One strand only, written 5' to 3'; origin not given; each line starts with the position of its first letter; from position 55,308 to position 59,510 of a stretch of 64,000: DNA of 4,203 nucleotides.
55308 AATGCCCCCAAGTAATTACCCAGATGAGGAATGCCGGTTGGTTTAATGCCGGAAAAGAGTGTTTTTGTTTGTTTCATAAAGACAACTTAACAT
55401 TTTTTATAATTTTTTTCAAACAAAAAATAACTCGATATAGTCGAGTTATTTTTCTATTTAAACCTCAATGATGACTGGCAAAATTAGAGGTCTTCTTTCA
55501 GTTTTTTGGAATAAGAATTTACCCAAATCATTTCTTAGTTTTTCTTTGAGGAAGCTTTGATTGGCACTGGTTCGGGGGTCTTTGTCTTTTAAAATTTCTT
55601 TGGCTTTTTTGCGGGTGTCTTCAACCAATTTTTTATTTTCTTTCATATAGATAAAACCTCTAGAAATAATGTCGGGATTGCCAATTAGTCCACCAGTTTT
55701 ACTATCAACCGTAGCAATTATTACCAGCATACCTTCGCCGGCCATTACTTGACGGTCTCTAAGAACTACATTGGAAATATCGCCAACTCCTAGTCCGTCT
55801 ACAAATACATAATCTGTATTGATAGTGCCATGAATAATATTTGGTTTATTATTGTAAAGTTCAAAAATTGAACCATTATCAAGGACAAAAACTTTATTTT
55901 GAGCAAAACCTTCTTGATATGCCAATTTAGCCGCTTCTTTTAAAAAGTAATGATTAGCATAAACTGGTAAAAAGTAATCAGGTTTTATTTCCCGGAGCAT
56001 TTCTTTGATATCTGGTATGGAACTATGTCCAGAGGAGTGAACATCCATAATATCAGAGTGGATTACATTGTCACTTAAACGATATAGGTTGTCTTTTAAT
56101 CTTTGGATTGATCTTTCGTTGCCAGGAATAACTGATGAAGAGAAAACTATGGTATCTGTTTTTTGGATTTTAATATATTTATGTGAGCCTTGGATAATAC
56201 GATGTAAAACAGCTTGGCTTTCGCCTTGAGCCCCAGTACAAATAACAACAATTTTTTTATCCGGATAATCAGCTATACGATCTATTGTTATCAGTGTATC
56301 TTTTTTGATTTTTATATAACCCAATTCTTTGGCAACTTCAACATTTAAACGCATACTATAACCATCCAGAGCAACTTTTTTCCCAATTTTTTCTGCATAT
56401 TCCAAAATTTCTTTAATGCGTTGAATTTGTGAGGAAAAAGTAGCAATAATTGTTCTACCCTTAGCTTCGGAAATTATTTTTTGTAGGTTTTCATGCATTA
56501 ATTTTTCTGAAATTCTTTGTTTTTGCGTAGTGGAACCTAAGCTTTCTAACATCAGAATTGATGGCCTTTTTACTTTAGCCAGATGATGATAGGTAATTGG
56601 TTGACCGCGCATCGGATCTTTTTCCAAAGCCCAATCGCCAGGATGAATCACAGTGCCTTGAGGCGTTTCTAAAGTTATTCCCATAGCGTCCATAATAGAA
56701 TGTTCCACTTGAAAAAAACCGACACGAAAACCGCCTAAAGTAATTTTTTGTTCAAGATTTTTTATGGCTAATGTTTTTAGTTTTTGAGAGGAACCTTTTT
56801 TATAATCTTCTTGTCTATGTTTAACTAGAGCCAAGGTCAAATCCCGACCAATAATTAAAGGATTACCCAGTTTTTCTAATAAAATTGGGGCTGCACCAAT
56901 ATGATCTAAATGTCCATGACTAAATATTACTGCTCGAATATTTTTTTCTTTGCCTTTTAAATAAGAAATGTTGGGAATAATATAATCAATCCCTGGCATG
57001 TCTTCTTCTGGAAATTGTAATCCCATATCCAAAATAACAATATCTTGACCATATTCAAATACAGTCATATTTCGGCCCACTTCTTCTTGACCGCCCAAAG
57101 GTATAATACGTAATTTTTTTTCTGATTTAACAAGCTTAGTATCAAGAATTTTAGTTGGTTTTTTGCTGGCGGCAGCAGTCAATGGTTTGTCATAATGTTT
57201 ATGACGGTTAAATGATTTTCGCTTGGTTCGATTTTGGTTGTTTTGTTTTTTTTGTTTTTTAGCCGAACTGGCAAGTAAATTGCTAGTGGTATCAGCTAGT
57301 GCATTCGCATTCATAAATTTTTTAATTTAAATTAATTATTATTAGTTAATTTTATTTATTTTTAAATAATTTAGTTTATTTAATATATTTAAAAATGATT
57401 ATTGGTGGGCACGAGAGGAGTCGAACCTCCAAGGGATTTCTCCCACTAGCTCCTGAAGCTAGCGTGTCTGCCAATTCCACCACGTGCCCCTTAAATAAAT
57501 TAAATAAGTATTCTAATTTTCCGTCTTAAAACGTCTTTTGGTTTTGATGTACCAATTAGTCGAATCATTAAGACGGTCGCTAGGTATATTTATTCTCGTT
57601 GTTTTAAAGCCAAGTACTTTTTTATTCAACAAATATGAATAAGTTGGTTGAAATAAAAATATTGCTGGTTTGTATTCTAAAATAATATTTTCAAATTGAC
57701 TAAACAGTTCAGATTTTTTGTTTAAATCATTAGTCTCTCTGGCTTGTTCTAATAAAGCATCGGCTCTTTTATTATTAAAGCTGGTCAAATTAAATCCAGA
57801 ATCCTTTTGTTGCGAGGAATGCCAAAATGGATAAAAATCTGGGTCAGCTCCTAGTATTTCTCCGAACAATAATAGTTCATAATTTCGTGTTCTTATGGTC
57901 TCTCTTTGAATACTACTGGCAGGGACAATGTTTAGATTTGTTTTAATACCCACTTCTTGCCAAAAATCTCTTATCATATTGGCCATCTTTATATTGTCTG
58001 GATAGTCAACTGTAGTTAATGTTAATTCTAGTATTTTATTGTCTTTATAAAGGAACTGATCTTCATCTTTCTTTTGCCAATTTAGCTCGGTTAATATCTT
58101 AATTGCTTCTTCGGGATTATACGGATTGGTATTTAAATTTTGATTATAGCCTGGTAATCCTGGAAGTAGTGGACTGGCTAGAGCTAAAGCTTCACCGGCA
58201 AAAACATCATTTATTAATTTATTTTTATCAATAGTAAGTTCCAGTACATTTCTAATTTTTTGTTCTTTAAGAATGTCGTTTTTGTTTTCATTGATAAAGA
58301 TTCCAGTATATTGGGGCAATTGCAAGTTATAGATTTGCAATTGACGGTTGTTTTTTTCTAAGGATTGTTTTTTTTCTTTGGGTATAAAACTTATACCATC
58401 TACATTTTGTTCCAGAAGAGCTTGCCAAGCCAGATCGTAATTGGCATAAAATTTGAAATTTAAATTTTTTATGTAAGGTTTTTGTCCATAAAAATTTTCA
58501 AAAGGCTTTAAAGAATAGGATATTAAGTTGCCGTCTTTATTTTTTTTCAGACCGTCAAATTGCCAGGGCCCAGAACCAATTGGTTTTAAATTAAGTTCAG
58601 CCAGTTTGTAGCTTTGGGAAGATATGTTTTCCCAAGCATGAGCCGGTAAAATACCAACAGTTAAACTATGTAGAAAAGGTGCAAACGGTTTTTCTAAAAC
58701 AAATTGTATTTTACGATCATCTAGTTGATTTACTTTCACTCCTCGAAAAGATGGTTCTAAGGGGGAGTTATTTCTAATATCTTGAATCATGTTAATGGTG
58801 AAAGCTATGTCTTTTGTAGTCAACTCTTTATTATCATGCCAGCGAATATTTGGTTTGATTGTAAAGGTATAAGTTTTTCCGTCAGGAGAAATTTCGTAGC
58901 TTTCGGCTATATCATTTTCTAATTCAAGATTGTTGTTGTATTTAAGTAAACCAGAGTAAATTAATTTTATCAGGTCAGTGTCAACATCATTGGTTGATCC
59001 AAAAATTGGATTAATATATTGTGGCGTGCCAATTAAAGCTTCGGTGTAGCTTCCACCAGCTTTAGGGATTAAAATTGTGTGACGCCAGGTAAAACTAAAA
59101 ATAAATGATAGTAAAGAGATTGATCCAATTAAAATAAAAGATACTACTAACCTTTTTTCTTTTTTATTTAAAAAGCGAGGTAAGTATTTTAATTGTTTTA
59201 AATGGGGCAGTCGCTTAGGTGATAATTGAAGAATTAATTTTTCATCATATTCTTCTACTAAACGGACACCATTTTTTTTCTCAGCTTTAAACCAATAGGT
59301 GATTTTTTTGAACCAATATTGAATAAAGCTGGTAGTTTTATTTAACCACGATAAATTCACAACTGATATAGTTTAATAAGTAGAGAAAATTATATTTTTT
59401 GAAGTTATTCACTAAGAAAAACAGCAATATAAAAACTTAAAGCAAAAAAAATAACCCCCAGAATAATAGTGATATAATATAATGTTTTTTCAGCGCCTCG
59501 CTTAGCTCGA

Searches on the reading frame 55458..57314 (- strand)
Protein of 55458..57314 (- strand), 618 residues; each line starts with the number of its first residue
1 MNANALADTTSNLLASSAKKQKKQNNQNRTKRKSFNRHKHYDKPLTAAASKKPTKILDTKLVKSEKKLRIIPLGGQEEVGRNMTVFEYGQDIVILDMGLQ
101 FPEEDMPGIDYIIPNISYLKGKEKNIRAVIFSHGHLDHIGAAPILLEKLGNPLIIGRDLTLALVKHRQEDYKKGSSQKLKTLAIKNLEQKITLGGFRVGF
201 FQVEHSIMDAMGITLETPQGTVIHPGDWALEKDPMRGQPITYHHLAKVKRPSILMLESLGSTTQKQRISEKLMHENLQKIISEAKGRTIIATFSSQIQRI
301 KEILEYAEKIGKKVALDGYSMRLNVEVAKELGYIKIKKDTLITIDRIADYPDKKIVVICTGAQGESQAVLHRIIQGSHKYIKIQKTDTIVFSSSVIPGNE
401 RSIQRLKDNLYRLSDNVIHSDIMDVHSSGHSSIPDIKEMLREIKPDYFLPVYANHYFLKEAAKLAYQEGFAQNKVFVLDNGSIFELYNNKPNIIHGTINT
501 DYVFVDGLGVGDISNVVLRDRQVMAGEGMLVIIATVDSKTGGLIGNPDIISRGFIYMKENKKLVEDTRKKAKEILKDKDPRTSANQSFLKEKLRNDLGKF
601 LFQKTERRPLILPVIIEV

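Call 75: search_protein_families(library=pfam, proteins=[window:55458-57314:-], max_evalue=0.00001)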
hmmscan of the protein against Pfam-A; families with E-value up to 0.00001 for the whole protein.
window:55458-57314:- (618 aa): 4 families
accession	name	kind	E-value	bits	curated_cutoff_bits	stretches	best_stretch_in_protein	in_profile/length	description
PF22505.1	RNase_J_b_CASP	-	1.8e-44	151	27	1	285-410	1-126/126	Ribonuclease J, beta-CASP domain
PF17770.6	RNase_J_C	-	6.9e-30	104.5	23.8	1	517-618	1-102/102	Ribonuclease J C-terminal domain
PF00753.33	Lactamase_B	-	6.5e-13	49.5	22.7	1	80-247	5-175/196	Metallo-beta-lactamase superfamily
PF12706.13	Lactamase_B_2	-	1.4e-07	31.8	27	1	124-232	29-147/200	Beta-lactamase superfamily domain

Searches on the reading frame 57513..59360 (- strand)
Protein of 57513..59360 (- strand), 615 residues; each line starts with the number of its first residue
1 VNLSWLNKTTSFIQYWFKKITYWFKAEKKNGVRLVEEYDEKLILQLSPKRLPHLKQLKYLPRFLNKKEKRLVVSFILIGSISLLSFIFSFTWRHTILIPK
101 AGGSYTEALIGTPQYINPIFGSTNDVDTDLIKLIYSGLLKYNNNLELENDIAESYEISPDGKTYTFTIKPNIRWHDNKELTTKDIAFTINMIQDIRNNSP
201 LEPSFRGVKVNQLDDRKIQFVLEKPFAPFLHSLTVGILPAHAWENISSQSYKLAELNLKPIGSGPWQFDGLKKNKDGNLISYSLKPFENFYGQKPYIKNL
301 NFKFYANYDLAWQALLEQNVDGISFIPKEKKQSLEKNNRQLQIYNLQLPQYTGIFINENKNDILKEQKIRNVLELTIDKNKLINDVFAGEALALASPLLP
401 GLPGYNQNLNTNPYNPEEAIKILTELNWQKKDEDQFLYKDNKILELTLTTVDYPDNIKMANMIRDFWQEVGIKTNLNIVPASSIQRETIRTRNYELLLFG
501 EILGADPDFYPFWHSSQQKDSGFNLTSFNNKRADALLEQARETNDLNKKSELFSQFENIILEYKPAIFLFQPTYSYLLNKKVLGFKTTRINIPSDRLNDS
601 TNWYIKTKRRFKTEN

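Call 75: search_protein_families(library=pfam, proteins=[window:57513-59360:-], max_evalue=0.00001)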
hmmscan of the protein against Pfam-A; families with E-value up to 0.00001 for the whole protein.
window:57513-59360:- (615 aa): 1 family
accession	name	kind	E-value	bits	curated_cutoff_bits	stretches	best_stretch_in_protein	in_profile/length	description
PF00496.27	SBP_bac_5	-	1.6e-65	222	32.4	1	146-516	1-364/368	Bacterial extracellular solute-binding proteins, family 5 Middle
